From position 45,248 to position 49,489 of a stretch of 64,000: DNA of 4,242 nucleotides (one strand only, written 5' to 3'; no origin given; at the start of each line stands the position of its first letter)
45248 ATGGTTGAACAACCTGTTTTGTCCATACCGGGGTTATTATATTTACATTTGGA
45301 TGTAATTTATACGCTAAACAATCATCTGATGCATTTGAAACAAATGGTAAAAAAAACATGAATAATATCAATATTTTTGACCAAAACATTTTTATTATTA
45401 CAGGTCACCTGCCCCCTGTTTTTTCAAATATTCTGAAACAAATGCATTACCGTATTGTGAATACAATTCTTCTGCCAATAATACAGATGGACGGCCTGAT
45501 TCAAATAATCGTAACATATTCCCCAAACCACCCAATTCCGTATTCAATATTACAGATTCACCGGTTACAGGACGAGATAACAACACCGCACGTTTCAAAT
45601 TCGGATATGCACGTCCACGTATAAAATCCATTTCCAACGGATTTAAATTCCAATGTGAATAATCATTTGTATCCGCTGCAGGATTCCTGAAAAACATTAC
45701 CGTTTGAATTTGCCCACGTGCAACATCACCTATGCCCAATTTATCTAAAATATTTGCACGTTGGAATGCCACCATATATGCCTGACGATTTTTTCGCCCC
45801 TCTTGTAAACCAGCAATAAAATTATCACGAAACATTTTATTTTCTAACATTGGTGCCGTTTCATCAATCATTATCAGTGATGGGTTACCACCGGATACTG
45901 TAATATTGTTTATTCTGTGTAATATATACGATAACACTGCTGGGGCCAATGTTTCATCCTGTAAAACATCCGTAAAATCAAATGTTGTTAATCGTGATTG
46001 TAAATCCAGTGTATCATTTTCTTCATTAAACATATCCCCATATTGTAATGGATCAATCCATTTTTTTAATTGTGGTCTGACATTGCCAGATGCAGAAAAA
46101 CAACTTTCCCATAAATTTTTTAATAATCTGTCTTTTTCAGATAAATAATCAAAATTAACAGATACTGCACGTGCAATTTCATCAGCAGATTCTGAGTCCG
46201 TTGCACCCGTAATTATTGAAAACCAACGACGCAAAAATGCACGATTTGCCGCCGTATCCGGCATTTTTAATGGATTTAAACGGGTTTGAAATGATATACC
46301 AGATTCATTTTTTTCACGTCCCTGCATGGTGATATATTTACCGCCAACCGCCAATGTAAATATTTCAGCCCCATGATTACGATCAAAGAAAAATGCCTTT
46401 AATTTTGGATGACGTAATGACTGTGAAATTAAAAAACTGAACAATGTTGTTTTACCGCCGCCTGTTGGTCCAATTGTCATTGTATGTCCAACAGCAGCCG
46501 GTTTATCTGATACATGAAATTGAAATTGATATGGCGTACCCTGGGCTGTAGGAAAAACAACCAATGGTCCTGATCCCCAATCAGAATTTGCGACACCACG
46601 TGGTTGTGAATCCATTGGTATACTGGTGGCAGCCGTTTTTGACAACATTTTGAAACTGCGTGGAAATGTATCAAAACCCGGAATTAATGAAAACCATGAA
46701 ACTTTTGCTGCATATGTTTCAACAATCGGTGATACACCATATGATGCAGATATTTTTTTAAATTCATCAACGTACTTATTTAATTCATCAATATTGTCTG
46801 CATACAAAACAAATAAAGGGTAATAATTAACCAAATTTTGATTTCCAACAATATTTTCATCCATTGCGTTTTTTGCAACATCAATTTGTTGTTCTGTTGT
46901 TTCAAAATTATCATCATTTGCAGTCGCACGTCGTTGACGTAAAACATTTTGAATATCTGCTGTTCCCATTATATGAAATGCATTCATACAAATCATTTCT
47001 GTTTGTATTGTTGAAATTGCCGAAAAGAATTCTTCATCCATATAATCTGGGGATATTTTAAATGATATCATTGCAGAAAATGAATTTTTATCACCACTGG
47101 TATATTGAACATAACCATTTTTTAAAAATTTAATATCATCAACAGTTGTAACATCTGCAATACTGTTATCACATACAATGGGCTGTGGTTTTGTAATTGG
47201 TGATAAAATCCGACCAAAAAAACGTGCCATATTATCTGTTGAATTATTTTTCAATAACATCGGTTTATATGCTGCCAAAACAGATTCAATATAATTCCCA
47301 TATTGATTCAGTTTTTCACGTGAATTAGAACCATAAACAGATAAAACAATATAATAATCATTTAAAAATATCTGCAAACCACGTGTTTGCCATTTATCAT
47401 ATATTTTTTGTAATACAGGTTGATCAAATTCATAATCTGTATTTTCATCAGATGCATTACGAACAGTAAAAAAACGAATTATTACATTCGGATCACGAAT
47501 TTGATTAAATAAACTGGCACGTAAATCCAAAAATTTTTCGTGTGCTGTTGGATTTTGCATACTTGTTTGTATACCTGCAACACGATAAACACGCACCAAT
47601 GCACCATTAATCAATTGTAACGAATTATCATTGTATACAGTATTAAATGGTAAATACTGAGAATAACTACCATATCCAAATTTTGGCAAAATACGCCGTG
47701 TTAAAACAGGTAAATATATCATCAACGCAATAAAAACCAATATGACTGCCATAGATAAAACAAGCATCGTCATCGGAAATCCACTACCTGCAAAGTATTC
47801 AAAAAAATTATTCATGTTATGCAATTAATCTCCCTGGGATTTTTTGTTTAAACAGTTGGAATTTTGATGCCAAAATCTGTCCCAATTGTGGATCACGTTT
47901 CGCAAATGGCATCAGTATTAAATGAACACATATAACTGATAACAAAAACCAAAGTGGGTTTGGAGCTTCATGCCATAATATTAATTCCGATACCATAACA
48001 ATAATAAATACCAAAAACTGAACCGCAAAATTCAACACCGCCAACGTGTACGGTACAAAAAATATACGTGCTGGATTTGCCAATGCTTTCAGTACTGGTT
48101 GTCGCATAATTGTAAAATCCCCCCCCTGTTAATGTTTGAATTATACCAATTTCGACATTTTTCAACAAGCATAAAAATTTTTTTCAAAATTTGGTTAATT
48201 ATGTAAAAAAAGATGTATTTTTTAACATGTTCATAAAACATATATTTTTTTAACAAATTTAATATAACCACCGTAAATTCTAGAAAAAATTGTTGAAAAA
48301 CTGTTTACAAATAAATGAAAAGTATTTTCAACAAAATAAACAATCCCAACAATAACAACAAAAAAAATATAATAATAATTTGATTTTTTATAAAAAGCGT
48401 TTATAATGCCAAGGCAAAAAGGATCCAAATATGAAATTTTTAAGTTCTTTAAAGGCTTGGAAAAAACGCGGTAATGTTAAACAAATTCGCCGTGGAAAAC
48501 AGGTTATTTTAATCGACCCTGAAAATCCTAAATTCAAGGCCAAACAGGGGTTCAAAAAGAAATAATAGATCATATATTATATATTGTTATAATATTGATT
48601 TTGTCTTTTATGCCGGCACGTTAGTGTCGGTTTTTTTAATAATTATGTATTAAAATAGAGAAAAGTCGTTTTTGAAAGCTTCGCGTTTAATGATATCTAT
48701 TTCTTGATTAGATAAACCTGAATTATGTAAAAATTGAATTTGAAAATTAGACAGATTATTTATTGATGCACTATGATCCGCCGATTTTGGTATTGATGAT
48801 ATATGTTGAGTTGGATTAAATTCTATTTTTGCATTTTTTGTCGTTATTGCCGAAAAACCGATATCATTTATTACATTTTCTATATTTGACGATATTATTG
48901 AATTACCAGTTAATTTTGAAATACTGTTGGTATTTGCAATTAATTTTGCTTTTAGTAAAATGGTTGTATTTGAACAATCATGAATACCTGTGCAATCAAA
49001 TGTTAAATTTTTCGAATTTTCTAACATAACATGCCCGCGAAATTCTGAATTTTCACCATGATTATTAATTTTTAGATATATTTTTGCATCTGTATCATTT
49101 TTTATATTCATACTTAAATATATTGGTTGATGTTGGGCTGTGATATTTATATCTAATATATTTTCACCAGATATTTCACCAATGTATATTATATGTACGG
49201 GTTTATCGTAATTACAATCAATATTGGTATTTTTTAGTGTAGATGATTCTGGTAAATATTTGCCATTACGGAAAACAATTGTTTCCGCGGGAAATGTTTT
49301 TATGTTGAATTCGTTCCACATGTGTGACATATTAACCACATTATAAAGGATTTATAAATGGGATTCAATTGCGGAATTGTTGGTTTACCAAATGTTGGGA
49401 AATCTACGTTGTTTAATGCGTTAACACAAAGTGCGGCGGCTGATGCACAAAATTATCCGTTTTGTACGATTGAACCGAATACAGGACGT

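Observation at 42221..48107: virB3-virB4 operon runs into three Sec-signal proteins instead of virB5/virB6/virB8-11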

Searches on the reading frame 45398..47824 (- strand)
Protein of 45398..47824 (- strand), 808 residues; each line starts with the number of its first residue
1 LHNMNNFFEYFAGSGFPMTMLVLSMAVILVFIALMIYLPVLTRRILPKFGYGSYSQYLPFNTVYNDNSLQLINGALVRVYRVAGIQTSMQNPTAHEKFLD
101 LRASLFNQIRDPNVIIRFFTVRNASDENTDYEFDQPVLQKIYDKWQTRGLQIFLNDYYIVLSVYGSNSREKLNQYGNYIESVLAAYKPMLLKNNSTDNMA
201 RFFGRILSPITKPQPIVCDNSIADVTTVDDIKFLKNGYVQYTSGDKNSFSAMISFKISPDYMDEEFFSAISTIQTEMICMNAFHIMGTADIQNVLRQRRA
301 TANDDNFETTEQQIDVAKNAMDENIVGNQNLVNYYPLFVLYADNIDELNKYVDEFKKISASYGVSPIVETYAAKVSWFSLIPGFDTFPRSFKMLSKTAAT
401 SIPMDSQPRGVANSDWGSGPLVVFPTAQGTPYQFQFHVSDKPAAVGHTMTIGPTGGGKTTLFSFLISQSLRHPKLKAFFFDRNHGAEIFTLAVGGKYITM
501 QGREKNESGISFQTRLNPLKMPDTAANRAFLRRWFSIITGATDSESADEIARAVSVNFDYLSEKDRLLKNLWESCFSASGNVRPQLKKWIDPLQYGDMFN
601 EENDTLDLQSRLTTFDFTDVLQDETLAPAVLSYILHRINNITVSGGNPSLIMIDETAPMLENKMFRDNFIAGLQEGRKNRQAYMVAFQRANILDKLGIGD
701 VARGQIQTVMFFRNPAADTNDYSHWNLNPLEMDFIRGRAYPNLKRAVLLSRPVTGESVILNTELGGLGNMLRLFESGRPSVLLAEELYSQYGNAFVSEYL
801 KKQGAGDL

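Call 3: search_protein_families(library=pfam, proteins=[window:45398-47824:-], max_evalue=1)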
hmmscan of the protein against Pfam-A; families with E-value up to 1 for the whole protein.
window:45398-47824:- (808 aa): 5 families
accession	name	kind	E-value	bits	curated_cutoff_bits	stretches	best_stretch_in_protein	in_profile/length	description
PF03135.19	CagE_TrbE_VirB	-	1.1e-11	45.5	21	1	215-387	36-201/204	CagE, TrbE, VirB family, component of type IV transporter system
PF01935.23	DUF87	-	0.027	15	23.2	0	450-538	28-123/220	Helicase HerA, central domain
PF01580.24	FtsK_SpoIIIE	-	0.034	14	24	1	412-466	11-60/221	FtsK/SpoIIIE family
PF01695.23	IstB_IS21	-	0.092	12.7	24.1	0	608-645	190-227/238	IstB-like ATP binding protein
PF00270.35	DEAD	-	0.18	12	26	0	448-474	17-45/167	DEAD/DEAH box helicase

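Call 4: search_protein_families(library=ncbifam, proteins=[window:45398-47824:-], max_evalue=1)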
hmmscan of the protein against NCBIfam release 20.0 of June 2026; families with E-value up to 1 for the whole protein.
window:45398-47824:- (808 aa): 12 families
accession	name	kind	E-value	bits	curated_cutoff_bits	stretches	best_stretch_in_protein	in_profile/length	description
TIGR00929.1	VirB4_CagE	subfamily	5.1e-108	362.3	643.1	2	192-802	184-787/792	VirB4 family type IV secretion/conjugal transfer ATPase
NF010473.0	PRK13898.1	equivalog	3.2e-62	210.7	1050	1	169-794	170-786/801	type IV secretion system ATPase VirB4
NF010427.0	PRK13853.1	equivalog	3.1e-46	157.7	957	2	206-794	194-772/789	type IV secretion system protein VirB4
NF010447.0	PRK13873.1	equivalog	6.5e-35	120.3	1020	1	292-719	293-709/815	conjugal transfer protein TrbE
NF010404.0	PRK13830.1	subfamily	1.5e-30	105.7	810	1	333-718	343-723/818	conjugal transfer protein TrbE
NF010466.0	PRK13891.1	subfamily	5e-24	84.2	1322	1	417-804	464-842/852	conjugal transfer protein TrbE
TIGR02746.1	TraC-F-type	equivalog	1.5e-08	33.1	567.05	1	585-714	577-709/800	type IV secretion system protein TraC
NF045971.1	conju_CD1110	equivalog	0.0013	17.1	325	1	307-407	285-386/752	VirB4-like conjugal transfer ATPase, CD1110 family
TIGR03743.1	SXT_TraD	subfamily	0.01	14.3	366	1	443-473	173-203/636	conjugative transfer system coupling protein TraD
TIGR03754.1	conj_TOL_TraD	equivalog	0.074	11.5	647.55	1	443-475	178-210/643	type IV conjugative transfer system coupling protein TraD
TIGR03744.1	traC_PFL_4706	equivalog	0.15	9.8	520.6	1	290-470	319-499/892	conjugative transfer ATPase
NF003004.0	PRK03814.1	equivalog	0.73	10.2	84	0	19-48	13-42/86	oxaloacetate decarboxylase subunit gamma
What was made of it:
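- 45398..47824 (-): virB4 ATPase (808 aa from the TTG start; the probable true start is the ATG at 47815). It has an N-terminal TM segment and intact Walker A (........) and Walker B (IMIDE) motifs. PF03135 at 1.1e-11 and TIGR00929 at 5e-108, below the equivalog cut-offs (calls 3, 4).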

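Call 8: find_related_loci(query=window:45398-47824:-, collection=genome_contigs, flank=10000)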
Query window:45398-47824:- (808 aa) in genome_contigs; peptide patterns used: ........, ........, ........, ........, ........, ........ (x = any residue, [..] = any of these).
178 stretches matched a pattern; 167 encode a relative of the query (tblastn E <= 1e-3); the best 80 are kept; 80 distinct loci.
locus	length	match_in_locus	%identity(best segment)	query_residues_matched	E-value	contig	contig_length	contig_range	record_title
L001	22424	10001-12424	99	1-808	0e+0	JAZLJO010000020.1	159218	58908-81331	MAG: Candidatus Enterousia sp. isolate T1900044962_TA20190024.MAGScoT_cleanbin_000037 SGB_3966_k141_52346, whole genome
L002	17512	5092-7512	91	2-808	0e+0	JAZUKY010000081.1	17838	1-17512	MAG: Candidatus Enterousia sp. isolate T1900045247_TH20190017.MAGScoT_cleanbin_000110 SGB_5674_k141_3277634, whole genom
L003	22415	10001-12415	79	3-808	0e+0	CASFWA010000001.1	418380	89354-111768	uncultured proteobacterium isolate A86_L4_360360_idba_bin.28 genome assembly, contig: A86_L4_360360_idba_bin.28.fa_scaff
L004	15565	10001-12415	79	3-808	0e+0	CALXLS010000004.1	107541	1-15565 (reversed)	MAG: uncultured Alphaproteobacteria bacterium isolate BRZ_DL__bin85 genome assembly, contig: BRZ_DL__NODE_269_length_107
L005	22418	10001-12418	79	2-808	0e+0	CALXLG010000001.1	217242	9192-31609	MAG: uncultured Alphaproteobacteria bacterium isolate BRZ_FN__bin24 genome assembly, contig: BRZ_FN__NODE_20_length_2172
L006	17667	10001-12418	78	2-808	0e+0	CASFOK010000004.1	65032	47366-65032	uncultured proteobacterium isolate SI.B28.metabat-bins.76 genome assembly, contig: SI.B28.metabat-bins.76.fa_k141_60784,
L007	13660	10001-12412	79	4-808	0e+0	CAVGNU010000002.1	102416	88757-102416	Bacteroides fragilis isolate H07647-L1_cleanbin_000047 genome assembly, contig: Spades_H07647-L1_contig_71, whole genome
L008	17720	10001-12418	78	2-808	0e+0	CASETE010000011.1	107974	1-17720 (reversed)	uncultured proteobacterium isolate SI.O98.metabat-bins.90 genome assembly, contig: SI.O98.metabat-bins.90.fa_k141_226981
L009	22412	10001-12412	77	2-808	0e+0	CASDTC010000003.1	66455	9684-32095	uncultured proteobacterium isolate T11_L1_319319_idba_bin.126 genome assembly, contig: T11_L1_319319_idba_bin.126.fa_sca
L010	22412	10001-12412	79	4-808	0e+0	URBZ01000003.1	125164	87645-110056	uncultured Rickettsiales bacterium isolate UMGS860 genome assembly, contig: NODE_17_length_125164_cov_6.358775, whole ge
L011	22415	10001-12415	77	4-807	0e+0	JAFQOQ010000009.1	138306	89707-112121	MAG: Alphaproteobacteria bacterium isolate RGIG2010 Goat_Colon-1__c162728, whole genome shotgun sequence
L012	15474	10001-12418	77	2-808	0e+0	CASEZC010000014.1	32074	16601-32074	uncultured proteobacterium isolate Batch6_idba_bin.201 genome assembly, contig: Batch6_idba_bin.201.fa_k87_7467625, whol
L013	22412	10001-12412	78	4-808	0e+0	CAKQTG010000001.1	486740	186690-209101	MAG: uncultured Alphaproteobacteria bacterium isolate REFINED_METABAT215_TOP10_CONTIGS_1500_ASSEMBLY_K77_MERGED__Hadza_M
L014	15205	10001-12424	78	2-808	0e+0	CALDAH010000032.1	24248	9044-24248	MAG TPA_asm: uncultured Alphaproteobacteria bacterium isolate SRR4116664_bin.35_CONCOCT_v1.1_MAG genome assembly, contig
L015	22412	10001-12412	78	4-808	0e+0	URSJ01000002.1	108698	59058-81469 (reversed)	uncultured Rickettsiales bacterium isolate UMGS1304 genome assembly, contig: NODE_26_length_108698_cov_6.96027, whole ge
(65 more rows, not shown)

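Call 65: search_solved_structures(query=window:45398-47824:-, max_evalue=0.001)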
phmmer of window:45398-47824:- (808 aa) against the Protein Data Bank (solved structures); distinct sequences matched with E-value up to 0.001: 3.
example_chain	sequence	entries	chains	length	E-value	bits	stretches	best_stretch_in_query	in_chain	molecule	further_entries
7o41_A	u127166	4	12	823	2e-34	122.3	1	201-739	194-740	TrwK protein | Type IV secretion system protein virB4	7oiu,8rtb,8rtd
7o43_A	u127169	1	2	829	2e-34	122.2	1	201-739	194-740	TrwK protein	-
7o42_A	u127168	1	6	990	4.2e-34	121.2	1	201-739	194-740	TrwK protein,Protein hcp1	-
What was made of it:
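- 45398..47824 (-): The best PDB relative is TrwK of R388 at 2e-34 (call 65).
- On VirB4/TrbE/CagE ATPase: TrwK at 2e-34 (call 65).
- Closest known: Agrobacterium VirB / R388 Trw P-type T4SS. Same: VirB3 and VirB4 are homologous; TrwK is the best PDB relative at 2e-34 (call 65). virB3 and virB4 are translationally coupled.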

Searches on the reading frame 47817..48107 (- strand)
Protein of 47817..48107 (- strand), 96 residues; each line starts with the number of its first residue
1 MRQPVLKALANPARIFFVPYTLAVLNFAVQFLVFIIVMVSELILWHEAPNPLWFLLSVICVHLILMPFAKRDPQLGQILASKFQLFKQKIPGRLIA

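Call 3: search_protein_families(library=pfam, proteins=[window:47817-48107:-], max_evalue=1)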
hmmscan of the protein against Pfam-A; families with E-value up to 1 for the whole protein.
window:47817-48107:- (96 aa): 1 family
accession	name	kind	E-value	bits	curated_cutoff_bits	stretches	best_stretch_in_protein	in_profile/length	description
PF05101.18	VirB3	-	8.9e-08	32.8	23.9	1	2-85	2-73/84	Type IV secretory pathway, VirB3-like protein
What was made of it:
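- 47817..48107 (-): virB3 (96 aa, two or three hydrophobic segments). PF05101 at E 8.9e-8, 32.8 bits against a 23.9-bit cut-off (call 3).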

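Call 4: search_protein_families(library=ncbifam, proteins=[window:47817-48107:-], max_evalue=1)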
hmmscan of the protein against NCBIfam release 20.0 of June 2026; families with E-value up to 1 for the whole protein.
window:47817-48107:- (96 aa): 1 family
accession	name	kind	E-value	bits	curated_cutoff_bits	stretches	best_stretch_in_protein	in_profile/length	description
NF010474.0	PRK13899.1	equivalog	0.0061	17.1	74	1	4-38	9-43/97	type IV secretion system protein VirB3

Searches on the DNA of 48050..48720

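Call 53: search_rna_families(source=window, start=48050, end=48720, threshold=evalue, max_evalue=1)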
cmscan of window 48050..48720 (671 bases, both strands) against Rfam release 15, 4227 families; matches with E-value up to 1: 1.
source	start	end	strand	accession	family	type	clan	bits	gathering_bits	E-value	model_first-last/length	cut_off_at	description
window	48499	48635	+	RF01796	frnS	Gene; sRNA;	-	20.5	60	0.54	1-119/119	no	Fumarate/nitrate reductase regulator sRNA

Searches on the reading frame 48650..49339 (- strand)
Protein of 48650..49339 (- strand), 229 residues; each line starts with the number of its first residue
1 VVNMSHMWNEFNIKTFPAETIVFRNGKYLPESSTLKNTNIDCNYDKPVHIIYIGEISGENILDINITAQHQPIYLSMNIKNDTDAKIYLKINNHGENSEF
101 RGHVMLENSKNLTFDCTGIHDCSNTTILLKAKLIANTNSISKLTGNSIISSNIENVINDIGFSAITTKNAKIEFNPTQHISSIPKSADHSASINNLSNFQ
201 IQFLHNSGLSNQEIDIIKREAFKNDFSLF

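Call 21: search_protein_families(library=pfam, proteins=[window:48650-49339:-], max_evalue=0.01)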
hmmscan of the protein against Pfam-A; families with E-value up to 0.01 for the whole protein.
window:48650-49339:- (229 aa): 1 family
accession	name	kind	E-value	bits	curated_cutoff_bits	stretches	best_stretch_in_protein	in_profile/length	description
PF01458.23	SUFBD_core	-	0.0043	17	27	1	85-213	94-223/232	SUF system FeS cluster assembly, SufBD core domain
